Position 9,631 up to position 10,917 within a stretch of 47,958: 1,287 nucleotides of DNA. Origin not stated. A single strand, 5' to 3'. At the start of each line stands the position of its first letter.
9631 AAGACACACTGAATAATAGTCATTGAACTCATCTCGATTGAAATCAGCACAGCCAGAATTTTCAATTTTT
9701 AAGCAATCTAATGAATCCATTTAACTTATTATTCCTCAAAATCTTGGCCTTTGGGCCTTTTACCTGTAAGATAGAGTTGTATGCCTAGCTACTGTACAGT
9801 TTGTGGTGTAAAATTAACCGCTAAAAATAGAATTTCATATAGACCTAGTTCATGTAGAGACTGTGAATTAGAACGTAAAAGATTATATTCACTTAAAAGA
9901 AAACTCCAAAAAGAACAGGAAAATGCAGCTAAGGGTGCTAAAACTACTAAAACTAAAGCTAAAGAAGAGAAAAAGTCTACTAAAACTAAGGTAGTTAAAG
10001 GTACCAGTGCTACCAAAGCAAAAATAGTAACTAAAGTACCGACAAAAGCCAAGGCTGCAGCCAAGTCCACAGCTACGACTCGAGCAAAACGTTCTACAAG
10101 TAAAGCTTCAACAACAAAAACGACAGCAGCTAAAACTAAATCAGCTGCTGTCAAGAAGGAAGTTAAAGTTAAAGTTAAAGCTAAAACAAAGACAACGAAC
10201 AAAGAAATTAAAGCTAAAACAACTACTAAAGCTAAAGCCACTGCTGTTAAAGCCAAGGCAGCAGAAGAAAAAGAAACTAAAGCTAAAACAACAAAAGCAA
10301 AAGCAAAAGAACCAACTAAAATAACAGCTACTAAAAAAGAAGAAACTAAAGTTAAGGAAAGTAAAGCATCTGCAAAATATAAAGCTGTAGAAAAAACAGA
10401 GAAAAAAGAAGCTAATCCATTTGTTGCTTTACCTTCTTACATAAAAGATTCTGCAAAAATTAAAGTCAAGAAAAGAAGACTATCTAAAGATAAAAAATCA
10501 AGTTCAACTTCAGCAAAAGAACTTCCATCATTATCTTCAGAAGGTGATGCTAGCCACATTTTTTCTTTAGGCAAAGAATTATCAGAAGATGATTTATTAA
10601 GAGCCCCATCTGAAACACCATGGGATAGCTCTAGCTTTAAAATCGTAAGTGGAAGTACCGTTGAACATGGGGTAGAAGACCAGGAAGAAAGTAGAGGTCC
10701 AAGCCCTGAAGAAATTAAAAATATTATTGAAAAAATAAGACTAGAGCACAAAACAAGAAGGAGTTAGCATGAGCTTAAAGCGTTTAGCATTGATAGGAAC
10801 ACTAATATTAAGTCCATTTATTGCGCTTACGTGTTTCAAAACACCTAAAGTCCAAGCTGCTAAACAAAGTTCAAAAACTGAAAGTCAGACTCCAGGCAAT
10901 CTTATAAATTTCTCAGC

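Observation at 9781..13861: Tightly coupled five-gene secretin operon without any known pilus/T2SS partners: candidate undescribed secretin-associated (possibly DNA-handling) module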

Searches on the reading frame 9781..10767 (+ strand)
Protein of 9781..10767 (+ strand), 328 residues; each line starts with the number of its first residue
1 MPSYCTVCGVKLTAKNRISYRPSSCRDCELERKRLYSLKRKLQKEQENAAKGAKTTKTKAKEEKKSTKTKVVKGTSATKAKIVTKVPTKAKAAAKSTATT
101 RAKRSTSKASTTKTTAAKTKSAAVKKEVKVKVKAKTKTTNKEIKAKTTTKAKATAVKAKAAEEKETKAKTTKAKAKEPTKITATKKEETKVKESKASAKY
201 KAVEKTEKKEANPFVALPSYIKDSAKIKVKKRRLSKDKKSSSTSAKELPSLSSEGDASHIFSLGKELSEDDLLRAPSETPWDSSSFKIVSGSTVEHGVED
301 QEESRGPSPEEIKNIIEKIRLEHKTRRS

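Call 5: search_protein_families(library=pfam, proteins=[window:9781-10767:+], max_evalue=0.1)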
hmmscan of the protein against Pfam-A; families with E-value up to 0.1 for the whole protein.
window:9781-10767:+ (328 aa): 0 families

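Call 6: search_protein_families(library=ncbifam, proteins=[window:9781-10767:+], max_evalue=0.1)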
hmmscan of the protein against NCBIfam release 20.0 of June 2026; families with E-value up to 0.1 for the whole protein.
window:9781-10767:+ (328 aa): 4 families
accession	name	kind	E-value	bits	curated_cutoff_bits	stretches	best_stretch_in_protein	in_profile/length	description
NF005942.0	PRK07994.1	equivalog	0.0031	16.6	613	1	11-224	331-537/655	DNA polymerase III subunit gamma/tau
NF046048.1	NlpC_P60_DIP1281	equivalog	0.0092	14.8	517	1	26-234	202-426/587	DIP1281 family NlpC/P60 protein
NF047351.1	lipase_YSIRK_Sa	exception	0.019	13.3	650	1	43-238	58-242/704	YSIRK-targeted triacylglycerol lipase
TIGR02605.1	CxxC_CxxC_SSSS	subfamily_domain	0.059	13.5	31.3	0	4-38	4-43/52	FmdB family zinc ribbon protein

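Call 26: find_homologous_proteins(query=window:9781-10767:+, max_evalue=0.001)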
Query window:9781-10767:+ (328 aa): 59 proteins with E <= 0.001 among 8000 candidates.
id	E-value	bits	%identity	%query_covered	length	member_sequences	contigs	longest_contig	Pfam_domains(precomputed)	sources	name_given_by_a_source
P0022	3.5e-182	622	100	100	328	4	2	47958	-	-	-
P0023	4.0e-177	606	98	100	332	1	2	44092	-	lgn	-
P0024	1.8e-132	459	94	37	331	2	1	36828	-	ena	-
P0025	9.7e-131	454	73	100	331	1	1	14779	-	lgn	-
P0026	1.7e-127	443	93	37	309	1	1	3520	-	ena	-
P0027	4.6e-126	438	94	37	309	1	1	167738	-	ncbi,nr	ncbi:MAG: hypothetical protein HRT47_04100 [Candidatus Caenarcaniphilales bacterium]|nr:hypothetical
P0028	9.3e-89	316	60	100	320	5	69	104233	-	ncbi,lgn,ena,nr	ncbi:MAG: hypothetical protein MK033_00080 [Candidatus Caenarcaniphilales bacterium]|nr:hypothetical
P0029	4.0e-68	248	50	100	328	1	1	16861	-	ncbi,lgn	ncbi:MAG: hypothetical protein ACKO3R_02425 [bacterium]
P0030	3.7e-67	245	49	100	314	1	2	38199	-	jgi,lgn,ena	jgi:hypothetical protein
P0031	4.4e-67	245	48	100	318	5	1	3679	-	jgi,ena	jgi:hypothetical protein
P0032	5.8e-67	244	48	100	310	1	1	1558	-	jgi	-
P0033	2.1e-66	243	50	100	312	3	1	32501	-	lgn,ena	-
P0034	2.4e-66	242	49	100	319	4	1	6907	-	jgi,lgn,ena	jgi:hypothetical protein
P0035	3.3e-66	242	48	100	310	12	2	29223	-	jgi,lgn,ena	-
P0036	1.6e-65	240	50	100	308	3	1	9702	-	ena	-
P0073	8.3e-36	142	43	36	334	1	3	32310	-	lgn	-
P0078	2.5e-31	128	40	36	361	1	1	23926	-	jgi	jgi:hypothetical protein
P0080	6.9e-28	116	74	16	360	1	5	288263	-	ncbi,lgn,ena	-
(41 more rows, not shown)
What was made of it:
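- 9781..10767 (+): g1: soluble 328-aa protein with three parts. The N-terminal C4 zinc ribbon is invariant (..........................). The ~230-aa linker is strongly basic. The C-terminal module is conserved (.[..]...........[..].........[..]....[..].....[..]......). The family has 59 members in 5.8e9 proteins, and those that carry a name are all 'hypothetical', from Caenarcaniphilales, Melainabacteria or Cyanobacteria MAGs (call 26).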

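Call 27: find_encoding_contigs(protein=P0080, flank=10000, max_places=2)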
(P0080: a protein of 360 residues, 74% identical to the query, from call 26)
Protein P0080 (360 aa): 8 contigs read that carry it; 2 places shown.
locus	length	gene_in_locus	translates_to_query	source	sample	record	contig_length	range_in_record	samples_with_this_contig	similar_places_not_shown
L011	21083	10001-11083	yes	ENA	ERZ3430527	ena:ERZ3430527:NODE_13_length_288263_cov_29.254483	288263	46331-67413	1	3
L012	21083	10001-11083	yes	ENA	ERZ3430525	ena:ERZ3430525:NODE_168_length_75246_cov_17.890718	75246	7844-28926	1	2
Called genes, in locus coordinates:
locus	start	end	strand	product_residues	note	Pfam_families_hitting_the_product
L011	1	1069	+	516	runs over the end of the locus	PF01293:PEPCK_ATP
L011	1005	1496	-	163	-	PF13803:DUF4184 (faint), PF04307:YdjM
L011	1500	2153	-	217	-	PF22322:DUF6973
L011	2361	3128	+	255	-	PF08843:AbiEii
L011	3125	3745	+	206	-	-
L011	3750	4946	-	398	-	PF13167:GTP-bdg_N, PF16360:GTP-bdg_M, PF03193:RsgA_GTPase (faint), PF01926:MMR_HSR1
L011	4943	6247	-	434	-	PF00155:Aminotran_1_2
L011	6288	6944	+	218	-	PF01553:Acyltransferase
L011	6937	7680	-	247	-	PF02777:Sod_Fe_C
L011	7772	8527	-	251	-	-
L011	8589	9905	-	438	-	PF03692:CxxCxxCC (weak)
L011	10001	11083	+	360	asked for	-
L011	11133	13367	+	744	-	-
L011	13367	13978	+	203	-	-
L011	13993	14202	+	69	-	-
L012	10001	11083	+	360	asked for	-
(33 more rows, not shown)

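Call 28: find_encoding_contigs(protein=P0078, flank=10000, max_places=2)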
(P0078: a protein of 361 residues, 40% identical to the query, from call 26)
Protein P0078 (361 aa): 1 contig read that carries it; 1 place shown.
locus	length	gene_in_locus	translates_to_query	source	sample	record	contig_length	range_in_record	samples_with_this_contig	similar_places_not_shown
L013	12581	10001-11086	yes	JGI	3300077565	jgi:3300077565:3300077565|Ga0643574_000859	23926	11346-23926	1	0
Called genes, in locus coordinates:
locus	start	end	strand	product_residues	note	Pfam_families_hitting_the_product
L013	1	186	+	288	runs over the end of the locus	PF00696:AA_kinase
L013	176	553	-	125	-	PF05258:DciA (weak)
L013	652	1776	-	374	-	PF02463:SMC_N, PF13175:AAA_15 (weak), PF13476:AAA_23, PF13304:AAA_21 (faint)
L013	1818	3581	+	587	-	-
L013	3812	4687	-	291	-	PF00528:BPD_transp_1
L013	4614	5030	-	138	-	PF03061:4HBT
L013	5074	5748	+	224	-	-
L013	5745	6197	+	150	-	PF01252:Peptidase_A8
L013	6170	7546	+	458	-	-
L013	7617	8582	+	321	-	-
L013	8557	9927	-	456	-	PF03692:CxxCxxCC (weak)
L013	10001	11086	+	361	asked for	-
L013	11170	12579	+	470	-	?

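Call 29: find_encoding_contigs(protein=P0073, flank=10000, max_places=2)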
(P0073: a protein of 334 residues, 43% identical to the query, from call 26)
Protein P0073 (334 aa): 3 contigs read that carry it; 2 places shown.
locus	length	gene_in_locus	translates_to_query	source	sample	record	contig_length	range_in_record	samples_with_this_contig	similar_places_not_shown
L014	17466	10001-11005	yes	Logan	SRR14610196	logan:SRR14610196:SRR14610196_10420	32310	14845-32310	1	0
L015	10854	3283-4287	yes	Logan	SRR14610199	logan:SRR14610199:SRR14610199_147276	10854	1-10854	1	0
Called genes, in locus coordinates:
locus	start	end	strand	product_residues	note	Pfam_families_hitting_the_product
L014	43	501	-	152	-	-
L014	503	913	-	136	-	-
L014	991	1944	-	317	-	PF00056:Ldh_1_N, PF02866:Ldh_1_C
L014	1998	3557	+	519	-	PF01293:PEPCK_ATP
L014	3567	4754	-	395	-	PF13167:GTP-bdg_N, PF16360:GTP-bdg_M, PF01926:MMR_HSR1, PF02421:FeoB_N (weak)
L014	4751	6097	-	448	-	PF00155:Aminotran_1_2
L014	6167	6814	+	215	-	PF01553:Acyltransferase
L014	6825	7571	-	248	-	PF02777:Sod_Fe_C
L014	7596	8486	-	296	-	-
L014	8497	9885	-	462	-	PF03692:CxxCxxCC (faint)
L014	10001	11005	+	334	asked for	-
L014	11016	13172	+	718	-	PF16344:FecR_C (weak), PF07660:STN (weak), PF00263:Secretin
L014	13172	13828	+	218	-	-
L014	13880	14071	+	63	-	-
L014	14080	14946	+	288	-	PF02899:Phage_int_SAM_1 (weak)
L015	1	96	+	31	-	?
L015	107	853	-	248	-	PF02777:Sod_Fe_C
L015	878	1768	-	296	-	-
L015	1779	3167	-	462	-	PF03692:CxxCxxCC (faint)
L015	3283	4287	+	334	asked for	-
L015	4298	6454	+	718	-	PF16344:FecR_C (weak), PF07660:STN (weak), PF00263:Secretin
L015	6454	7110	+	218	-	-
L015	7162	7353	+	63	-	-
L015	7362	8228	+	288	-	PF02899:Phage_int_SAM_1 (weak)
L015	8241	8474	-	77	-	-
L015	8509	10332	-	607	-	-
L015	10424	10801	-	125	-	PF08827:DUF1805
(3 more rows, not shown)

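Call 42: search_protein_families(library=phrogs, proteins=[window:9781-10767:+], max_evalue=0.01)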
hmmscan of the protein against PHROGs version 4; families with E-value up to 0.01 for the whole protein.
window:9781-10767:+ (328 aa): 0 families

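Call 43: search_protein_families(library=padloc, proteins=[window:9781-10767:+], max_evalue=0.01)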
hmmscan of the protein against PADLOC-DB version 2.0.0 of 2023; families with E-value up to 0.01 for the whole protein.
window:9781-10767:+ (328 aa): 0 families

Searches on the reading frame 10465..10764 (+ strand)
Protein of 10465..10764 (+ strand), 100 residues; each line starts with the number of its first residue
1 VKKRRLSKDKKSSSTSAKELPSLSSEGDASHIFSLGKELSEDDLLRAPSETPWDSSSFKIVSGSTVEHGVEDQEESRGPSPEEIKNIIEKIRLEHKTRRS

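Call 96: search_solved_structures(query=A6, max_evalue=10, show_alignments=2)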
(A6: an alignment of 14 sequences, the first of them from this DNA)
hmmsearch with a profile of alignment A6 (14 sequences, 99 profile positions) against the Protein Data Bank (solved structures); distinct sequences matched with E-value up to 10: 4.
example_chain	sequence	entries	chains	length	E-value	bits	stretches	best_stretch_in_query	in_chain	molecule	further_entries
2op8_A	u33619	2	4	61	0.37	14.4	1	64-94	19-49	Probable tautomerase ywhB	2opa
6w2q_A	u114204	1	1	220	2.4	11.8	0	54-94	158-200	Junction 34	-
8vd6_A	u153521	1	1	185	2.6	11.7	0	67-89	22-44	CAP REPEAT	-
5cwb_A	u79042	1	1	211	4.5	10.9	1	54-94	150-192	Designed helical repeat protein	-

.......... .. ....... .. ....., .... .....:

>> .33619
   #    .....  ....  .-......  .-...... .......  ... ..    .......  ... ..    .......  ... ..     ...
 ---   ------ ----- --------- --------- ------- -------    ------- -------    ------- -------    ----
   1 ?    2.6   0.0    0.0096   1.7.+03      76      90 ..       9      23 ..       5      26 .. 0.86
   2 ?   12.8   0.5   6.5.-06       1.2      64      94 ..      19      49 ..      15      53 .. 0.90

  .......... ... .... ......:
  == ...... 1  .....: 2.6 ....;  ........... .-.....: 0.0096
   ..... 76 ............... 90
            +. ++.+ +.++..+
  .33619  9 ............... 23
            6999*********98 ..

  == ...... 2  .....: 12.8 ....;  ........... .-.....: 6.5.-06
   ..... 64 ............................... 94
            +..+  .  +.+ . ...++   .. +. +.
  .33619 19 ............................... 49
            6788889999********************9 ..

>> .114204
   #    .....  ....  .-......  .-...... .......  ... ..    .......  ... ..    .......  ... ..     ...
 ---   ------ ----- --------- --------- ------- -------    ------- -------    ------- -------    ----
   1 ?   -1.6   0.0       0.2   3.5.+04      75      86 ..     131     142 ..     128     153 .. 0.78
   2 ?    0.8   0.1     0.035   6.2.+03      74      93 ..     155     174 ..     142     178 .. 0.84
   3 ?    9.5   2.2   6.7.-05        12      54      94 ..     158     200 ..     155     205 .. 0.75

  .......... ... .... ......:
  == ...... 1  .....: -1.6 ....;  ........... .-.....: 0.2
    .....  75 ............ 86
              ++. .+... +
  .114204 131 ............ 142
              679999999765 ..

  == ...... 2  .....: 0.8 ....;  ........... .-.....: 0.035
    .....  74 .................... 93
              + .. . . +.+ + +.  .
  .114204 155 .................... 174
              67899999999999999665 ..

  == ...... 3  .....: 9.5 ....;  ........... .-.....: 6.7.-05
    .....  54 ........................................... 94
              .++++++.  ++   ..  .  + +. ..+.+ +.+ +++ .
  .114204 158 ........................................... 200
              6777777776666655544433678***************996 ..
